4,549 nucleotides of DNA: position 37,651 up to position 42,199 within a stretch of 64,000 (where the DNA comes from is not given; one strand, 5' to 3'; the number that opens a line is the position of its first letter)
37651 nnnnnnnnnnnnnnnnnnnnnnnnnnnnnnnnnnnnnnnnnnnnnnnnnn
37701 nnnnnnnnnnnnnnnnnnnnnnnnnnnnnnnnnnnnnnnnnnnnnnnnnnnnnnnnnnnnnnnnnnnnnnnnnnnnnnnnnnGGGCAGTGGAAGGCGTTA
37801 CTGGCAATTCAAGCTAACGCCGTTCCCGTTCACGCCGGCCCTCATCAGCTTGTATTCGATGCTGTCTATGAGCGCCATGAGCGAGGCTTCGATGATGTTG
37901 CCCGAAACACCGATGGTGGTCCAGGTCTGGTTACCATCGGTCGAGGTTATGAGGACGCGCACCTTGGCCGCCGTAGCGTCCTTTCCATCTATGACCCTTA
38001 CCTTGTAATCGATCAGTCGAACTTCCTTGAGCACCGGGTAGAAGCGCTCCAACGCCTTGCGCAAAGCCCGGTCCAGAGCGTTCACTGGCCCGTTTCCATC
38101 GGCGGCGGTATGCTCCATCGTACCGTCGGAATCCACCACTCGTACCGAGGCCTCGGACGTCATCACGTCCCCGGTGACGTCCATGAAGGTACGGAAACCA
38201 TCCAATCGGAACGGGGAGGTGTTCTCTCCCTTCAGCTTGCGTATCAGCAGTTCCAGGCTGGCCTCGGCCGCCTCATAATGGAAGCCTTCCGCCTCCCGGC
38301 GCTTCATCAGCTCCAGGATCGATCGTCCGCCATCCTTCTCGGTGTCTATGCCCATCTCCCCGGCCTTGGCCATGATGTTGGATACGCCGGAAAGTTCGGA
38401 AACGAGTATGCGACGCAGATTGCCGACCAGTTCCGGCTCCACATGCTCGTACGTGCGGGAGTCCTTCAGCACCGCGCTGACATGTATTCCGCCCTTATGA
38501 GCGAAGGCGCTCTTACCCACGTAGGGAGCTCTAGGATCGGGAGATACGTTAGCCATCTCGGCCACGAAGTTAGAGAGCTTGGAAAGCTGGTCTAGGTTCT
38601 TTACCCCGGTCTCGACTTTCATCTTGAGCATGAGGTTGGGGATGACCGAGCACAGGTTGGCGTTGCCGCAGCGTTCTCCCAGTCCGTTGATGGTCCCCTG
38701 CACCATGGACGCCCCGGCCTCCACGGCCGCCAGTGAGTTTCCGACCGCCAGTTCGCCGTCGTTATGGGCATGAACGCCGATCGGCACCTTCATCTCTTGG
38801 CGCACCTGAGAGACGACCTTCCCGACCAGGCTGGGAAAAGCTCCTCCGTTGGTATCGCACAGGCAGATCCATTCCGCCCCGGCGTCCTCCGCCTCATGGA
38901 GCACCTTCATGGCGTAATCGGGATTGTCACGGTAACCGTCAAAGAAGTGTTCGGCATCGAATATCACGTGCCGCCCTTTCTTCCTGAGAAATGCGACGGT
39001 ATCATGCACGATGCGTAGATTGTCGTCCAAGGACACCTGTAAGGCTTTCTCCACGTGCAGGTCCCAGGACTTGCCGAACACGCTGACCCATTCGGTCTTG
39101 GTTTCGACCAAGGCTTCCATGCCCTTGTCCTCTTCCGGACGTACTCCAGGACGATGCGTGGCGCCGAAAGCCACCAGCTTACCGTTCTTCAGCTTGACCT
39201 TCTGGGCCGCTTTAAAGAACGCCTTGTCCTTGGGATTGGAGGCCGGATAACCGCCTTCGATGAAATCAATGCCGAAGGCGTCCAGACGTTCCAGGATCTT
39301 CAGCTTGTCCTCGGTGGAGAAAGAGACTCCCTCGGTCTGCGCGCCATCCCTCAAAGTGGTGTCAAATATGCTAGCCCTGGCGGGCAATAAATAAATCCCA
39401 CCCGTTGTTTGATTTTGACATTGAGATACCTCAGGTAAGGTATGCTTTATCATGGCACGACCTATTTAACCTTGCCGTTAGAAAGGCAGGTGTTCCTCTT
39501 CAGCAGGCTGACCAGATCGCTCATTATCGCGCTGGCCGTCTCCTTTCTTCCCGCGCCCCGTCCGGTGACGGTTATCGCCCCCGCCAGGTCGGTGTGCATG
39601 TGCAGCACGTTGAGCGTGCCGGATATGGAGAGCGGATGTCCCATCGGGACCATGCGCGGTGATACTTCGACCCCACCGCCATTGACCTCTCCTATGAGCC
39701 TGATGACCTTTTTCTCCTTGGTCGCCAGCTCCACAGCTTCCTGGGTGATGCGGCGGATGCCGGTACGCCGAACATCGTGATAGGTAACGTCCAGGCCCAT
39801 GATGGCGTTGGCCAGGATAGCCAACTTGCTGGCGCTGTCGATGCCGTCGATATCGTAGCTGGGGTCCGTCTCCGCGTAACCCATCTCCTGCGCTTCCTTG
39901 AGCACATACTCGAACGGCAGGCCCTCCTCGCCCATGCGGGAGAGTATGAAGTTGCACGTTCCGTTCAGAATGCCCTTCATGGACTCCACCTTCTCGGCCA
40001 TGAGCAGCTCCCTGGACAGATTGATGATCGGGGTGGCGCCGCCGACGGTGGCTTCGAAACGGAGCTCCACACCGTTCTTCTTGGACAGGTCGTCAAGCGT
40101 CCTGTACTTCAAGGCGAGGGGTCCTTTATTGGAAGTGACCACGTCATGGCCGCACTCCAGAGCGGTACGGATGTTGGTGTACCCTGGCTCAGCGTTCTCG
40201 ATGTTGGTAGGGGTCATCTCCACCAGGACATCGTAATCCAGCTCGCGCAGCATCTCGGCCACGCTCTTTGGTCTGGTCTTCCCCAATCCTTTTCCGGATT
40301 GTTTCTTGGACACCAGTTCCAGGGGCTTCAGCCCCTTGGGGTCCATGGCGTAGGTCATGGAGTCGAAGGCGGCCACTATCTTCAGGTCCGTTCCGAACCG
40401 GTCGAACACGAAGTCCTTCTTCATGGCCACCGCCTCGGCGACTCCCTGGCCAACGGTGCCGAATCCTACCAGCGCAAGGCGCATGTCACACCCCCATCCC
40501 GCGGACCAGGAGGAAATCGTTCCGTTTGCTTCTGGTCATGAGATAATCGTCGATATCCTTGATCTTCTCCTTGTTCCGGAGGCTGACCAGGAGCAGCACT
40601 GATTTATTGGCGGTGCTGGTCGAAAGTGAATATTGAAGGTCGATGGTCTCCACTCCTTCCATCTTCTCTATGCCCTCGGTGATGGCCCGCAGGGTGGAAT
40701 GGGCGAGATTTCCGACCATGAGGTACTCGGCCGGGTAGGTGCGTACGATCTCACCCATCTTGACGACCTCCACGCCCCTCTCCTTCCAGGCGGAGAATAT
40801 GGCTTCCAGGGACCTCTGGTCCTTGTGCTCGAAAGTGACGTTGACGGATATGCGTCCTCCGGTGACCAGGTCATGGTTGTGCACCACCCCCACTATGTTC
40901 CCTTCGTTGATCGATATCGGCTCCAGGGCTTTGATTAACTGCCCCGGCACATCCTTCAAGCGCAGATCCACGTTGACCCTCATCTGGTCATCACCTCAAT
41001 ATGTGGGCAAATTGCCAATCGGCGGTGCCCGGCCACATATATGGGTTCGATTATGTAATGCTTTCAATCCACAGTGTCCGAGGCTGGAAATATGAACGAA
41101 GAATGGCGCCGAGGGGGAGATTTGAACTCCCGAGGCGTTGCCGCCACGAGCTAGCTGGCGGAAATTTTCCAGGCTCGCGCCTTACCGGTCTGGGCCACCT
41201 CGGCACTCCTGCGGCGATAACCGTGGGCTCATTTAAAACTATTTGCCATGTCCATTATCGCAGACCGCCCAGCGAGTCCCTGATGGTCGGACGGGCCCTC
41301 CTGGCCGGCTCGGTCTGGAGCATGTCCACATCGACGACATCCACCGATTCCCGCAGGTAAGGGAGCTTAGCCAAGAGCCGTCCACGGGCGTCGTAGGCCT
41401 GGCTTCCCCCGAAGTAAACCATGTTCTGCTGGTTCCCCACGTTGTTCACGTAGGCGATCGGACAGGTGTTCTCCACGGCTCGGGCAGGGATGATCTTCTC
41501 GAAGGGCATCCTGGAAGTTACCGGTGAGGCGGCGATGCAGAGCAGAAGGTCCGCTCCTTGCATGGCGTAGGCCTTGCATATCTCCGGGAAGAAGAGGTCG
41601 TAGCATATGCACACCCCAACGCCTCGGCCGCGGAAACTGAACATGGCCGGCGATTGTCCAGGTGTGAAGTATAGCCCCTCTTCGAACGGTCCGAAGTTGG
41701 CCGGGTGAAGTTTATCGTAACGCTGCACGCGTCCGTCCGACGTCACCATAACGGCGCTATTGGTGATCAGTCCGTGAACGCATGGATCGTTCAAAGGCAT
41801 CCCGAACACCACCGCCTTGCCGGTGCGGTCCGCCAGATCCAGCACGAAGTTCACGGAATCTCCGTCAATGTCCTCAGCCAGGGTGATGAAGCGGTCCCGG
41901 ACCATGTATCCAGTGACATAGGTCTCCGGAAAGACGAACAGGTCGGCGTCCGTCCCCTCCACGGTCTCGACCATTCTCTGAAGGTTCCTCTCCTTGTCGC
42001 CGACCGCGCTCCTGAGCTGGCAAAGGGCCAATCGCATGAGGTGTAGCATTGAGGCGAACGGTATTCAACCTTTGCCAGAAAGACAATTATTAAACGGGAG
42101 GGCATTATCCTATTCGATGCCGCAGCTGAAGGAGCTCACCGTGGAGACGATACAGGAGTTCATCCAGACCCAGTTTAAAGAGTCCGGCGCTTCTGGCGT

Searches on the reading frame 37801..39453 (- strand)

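Call 11: search_protein_families(library=pfam, proteins=[window:37801-39453:-], max_evalue=0.001)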
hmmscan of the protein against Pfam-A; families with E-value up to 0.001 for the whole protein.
window:37801-39453:- (551 aa): 3 families
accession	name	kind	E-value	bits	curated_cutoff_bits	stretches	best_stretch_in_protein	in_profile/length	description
PF00682.25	HMGL-like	-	3.2e-53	181.2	29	1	28-297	3-260/260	HMGL-like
PF08502.15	LeuA_dimer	-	8.2e-27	94.1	24.9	1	395-535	2-130/131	LeuA allosteric (dimerisation) domain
PF22617.1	HCS_D2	-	4.7e-16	59.4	27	1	312-385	2-76/82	Homocitrate synthase post-HMGL domain-like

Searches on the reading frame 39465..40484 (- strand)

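Call 11: search_protein_families(library=pfam, proteins=[window:39465-40484:-], max_evalue=0.001)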
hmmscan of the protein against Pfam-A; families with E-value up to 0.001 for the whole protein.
window:39465-40484:- (340 aa): 2 families
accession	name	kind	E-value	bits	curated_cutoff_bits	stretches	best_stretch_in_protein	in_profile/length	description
PF00742.24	Homoserine_dh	-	2.5e-59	200.4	22.9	1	152-325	1-173/173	Homoserine dehydrogenase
PF03447.22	NAD_binding_3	-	1.4e-07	32.6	24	1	7-144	1-116/116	Homoserine dehydrogenase, NAD binding domain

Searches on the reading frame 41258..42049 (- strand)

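Call 11: search_protein_families(library=pfam, proteins=[window:41258-42049:-], max_evalue=0.001)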
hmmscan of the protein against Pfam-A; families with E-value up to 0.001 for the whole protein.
window:41258-42049:- (264 aa): 1 family
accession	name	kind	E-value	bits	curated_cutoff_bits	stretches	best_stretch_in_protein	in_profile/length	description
PF00795.27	CN_hydrolase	-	8.5e-45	153.5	23.2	1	6-250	1-255/256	Carbon-nitrogen hydrolase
